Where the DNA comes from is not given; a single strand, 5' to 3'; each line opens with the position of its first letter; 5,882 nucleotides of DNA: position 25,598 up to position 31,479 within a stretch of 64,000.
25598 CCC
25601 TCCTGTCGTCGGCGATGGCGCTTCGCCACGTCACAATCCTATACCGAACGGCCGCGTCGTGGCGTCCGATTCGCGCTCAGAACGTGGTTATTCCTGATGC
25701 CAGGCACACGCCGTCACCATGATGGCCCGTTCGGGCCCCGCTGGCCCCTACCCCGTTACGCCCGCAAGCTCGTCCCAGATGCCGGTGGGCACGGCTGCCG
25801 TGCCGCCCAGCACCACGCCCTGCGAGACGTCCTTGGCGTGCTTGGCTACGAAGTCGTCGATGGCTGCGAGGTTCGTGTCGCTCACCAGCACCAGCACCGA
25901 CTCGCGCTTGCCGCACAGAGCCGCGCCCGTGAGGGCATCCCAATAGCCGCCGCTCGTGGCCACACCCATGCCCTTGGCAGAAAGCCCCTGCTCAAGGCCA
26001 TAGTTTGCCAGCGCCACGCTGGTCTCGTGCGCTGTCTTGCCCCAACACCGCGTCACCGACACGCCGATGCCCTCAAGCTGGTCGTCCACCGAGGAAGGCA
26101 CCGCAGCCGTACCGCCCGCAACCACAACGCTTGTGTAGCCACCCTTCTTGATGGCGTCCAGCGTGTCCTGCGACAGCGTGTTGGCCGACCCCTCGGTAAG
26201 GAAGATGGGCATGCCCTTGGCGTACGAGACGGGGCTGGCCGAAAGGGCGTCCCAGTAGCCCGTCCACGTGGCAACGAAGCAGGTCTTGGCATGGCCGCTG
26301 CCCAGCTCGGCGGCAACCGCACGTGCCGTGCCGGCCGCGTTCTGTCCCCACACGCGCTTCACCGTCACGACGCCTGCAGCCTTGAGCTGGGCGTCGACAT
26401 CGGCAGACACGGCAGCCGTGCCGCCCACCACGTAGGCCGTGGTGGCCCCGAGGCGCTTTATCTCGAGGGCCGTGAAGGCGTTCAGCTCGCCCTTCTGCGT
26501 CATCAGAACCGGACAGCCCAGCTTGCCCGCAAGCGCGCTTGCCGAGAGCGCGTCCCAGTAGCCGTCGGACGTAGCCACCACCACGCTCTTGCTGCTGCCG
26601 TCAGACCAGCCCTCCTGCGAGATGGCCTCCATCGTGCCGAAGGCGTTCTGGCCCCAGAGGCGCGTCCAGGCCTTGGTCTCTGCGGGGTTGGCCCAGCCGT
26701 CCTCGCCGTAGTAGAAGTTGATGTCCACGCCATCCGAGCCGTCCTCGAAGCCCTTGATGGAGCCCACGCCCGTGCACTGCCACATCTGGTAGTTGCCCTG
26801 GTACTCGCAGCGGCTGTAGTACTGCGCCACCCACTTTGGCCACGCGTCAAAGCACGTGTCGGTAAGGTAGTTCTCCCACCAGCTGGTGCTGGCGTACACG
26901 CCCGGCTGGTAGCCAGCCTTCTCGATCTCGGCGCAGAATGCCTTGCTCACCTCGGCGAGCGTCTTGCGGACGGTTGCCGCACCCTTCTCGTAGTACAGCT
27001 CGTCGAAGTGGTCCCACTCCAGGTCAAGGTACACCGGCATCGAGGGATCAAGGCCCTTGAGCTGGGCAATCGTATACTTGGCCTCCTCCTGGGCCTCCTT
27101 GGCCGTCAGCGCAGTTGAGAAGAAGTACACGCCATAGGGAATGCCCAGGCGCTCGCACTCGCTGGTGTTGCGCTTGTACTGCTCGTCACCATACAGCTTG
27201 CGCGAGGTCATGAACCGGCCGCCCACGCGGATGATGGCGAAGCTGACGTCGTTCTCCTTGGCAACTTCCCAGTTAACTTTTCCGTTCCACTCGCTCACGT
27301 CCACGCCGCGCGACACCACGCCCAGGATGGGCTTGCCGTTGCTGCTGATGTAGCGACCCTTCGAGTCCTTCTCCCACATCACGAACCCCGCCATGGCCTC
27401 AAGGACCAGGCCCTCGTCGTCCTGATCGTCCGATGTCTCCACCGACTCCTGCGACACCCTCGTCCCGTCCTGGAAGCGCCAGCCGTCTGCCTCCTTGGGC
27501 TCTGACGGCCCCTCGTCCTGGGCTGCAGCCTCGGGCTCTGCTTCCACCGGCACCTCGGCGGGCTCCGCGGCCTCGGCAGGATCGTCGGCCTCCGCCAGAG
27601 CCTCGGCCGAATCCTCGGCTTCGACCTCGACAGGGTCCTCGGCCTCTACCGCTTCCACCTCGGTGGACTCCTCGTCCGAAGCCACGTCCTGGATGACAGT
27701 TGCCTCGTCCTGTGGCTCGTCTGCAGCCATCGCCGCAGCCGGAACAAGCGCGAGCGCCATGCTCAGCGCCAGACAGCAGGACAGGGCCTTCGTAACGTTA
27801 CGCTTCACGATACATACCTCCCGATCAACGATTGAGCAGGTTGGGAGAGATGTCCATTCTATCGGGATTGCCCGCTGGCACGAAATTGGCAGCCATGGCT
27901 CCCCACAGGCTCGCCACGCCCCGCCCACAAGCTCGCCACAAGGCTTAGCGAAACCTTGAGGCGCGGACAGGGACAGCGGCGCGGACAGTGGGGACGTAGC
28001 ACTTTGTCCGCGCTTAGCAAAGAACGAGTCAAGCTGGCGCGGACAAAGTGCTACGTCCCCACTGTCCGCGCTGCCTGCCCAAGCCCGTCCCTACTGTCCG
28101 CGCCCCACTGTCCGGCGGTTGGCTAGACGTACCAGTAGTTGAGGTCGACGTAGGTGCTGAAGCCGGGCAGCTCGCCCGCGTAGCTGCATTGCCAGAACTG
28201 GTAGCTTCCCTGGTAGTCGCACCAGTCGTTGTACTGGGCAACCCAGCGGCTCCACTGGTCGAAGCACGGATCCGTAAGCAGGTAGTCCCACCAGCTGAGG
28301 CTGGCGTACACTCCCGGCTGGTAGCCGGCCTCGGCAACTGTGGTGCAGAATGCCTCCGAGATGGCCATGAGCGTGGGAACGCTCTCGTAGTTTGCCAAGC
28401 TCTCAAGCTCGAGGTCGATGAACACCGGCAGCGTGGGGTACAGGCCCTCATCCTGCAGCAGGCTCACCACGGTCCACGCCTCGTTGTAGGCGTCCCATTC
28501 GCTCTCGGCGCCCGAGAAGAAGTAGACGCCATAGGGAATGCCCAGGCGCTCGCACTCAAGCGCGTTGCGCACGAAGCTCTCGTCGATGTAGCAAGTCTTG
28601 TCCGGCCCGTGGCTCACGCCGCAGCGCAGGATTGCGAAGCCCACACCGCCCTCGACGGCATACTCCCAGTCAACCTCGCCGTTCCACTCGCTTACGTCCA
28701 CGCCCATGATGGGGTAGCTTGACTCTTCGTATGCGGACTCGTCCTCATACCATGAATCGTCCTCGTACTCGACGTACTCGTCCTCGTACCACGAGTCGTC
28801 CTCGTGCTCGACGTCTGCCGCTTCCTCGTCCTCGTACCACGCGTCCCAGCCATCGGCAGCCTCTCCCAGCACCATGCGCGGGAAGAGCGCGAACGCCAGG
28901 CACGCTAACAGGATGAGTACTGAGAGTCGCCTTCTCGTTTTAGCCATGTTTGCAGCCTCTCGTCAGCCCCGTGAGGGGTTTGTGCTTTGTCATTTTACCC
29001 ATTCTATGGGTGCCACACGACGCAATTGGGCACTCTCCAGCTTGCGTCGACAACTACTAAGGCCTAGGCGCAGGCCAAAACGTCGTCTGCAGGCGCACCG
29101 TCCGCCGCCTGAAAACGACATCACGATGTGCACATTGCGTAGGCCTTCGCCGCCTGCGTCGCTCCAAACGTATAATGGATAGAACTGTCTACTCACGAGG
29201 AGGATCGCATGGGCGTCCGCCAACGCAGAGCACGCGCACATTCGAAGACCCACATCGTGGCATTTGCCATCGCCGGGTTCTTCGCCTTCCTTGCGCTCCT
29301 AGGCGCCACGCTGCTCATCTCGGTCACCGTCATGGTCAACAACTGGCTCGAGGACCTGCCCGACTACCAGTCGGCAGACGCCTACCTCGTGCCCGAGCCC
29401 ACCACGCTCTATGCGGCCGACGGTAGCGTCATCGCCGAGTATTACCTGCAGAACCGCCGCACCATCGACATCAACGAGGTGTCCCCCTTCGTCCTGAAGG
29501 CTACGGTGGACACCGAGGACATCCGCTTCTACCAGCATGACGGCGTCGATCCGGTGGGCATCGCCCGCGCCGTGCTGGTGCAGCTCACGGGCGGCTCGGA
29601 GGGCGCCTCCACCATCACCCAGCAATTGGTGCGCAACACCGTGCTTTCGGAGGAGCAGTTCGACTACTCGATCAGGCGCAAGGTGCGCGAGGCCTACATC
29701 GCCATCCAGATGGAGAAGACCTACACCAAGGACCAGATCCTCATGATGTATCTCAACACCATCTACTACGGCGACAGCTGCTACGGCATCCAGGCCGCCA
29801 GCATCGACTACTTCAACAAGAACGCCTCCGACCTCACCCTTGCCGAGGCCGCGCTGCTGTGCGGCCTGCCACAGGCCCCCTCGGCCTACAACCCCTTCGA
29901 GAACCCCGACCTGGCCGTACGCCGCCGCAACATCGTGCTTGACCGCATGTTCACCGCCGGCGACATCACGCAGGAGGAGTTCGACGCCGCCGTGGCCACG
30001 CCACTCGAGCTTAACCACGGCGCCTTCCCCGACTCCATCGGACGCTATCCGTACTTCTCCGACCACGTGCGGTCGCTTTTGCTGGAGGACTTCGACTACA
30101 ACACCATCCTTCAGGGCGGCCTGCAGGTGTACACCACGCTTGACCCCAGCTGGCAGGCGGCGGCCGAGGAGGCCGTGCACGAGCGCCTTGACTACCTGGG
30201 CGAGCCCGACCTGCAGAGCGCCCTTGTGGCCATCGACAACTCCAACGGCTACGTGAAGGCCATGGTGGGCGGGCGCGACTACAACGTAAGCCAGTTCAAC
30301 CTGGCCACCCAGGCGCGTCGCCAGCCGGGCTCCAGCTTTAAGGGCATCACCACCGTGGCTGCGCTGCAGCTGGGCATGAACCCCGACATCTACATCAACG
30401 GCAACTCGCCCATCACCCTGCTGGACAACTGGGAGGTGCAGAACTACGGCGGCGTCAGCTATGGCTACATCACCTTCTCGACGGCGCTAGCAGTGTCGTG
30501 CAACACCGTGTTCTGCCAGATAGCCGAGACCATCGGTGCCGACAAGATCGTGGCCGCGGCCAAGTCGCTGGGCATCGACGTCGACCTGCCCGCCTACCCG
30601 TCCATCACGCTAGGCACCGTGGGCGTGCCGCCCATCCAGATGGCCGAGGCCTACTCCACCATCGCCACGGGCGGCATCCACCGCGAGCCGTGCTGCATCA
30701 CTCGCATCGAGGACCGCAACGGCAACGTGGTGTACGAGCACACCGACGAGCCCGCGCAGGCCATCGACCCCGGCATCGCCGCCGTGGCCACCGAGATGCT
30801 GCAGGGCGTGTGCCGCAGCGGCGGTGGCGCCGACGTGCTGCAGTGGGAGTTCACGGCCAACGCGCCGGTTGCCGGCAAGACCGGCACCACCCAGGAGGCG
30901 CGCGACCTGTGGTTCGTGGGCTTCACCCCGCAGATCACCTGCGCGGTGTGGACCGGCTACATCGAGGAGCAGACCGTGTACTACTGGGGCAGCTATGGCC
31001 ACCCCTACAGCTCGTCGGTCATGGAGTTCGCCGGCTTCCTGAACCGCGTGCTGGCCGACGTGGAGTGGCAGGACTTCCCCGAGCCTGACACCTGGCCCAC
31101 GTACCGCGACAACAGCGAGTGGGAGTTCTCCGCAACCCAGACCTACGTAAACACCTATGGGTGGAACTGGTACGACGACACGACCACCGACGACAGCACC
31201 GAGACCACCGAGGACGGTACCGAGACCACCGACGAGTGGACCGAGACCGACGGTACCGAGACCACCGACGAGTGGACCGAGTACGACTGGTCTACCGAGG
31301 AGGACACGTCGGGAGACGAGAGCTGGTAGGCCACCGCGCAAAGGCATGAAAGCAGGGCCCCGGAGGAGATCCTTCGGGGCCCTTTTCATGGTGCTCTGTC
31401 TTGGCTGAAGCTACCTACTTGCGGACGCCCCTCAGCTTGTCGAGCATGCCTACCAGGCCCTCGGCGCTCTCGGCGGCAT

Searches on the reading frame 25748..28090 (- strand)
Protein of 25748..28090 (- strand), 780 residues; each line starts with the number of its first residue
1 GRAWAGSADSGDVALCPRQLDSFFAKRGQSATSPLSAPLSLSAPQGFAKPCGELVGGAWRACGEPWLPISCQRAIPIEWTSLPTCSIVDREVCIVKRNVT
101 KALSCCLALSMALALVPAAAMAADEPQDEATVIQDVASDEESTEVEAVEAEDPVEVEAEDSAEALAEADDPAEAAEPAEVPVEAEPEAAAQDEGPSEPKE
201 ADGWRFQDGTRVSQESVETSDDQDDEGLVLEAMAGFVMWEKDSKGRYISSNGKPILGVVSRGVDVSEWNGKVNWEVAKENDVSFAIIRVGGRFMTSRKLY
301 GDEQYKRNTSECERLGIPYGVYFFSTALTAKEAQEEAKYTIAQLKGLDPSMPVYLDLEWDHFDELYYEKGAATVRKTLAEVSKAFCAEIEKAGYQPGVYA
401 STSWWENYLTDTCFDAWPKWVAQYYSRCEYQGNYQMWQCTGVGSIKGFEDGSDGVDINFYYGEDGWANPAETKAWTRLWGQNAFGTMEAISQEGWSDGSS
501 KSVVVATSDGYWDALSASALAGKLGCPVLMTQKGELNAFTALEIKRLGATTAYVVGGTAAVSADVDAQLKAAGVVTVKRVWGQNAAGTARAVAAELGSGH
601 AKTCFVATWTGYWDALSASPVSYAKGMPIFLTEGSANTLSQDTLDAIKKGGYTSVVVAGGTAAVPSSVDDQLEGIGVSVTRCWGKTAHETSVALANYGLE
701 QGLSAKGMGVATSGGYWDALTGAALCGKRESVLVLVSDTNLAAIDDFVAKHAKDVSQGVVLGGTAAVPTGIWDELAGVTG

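Call 12: search_protein_families(library=pfam, proteins=[window:25748-28090:-], max_evalue=0.0001)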
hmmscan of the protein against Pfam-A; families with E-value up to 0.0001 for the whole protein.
window:25748-28090:- (780 aa): 2 families
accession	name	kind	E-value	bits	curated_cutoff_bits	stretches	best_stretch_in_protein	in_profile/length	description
PF04122.17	CW_binding_2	-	3.3e-41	140.2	24.9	3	477-565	1-72/73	Cell wall binding domain 2 (CWB2)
PF01183.26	Glyco_hydro_25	-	1.5e-25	91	27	1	263-447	1-179/180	Glycosyl hydrolases family 25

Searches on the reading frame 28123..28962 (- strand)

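Call 12: search_protein_families(library=pfam, proteins=[window:28123-28962:-], max_evalue=0.0001)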
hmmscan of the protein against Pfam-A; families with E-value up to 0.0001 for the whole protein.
window:28123-28962:- (279 aa): 1 family
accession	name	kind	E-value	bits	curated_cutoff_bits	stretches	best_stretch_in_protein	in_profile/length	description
PF01183.26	Glyco_hydro_25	-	4.4e-17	63.4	27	1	88-267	1-179/180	Glycosyl hydrolases family 25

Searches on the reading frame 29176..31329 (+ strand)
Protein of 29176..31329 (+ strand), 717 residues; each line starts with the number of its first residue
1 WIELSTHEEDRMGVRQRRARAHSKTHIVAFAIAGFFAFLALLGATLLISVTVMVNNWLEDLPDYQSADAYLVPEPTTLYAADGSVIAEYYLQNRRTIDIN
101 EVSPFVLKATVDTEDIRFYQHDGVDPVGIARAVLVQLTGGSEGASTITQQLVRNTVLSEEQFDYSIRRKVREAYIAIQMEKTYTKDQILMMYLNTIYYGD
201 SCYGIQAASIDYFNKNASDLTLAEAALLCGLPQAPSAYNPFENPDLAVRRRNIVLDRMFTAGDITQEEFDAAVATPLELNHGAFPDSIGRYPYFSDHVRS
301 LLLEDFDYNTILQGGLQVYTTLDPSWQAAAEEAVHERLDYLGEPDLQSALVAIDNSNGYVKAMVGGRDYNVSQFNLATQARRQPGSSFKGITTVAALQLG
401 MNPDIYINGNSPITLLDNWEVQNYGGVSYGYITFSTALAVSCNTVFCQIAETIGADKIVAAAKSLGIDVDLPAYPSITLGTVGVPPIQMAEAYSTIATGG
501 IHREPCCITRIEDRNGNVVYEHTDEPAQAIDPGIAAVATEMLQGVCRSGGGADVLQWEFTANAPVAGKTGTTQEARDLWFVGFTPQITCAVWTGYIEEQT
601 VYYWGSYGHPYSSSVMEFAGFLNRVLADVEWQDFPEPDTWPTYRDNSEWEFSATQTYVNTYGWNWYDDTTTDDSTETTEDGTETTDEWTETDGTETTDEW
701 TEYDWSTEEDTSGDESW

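Call 12: search_protein_families(library=pfam, proteins=[window:29176-31329:+], max_evalue=0.0001)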
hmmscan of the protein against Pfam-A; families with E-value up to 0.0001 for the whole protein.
window:29176-31329:+ (717 aa): 2 families
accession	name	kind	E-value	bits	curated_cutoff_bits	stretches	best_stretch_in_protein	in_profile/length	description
PF00912.28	Transgly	-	2.3e-62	210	27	1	83-258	2-177/178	Transglycosylase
PF00905.27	Transpeptidase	-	8.5e-36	124.1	22.1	1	350-602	3-282/299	Penicillin binding protein transpeptidase domain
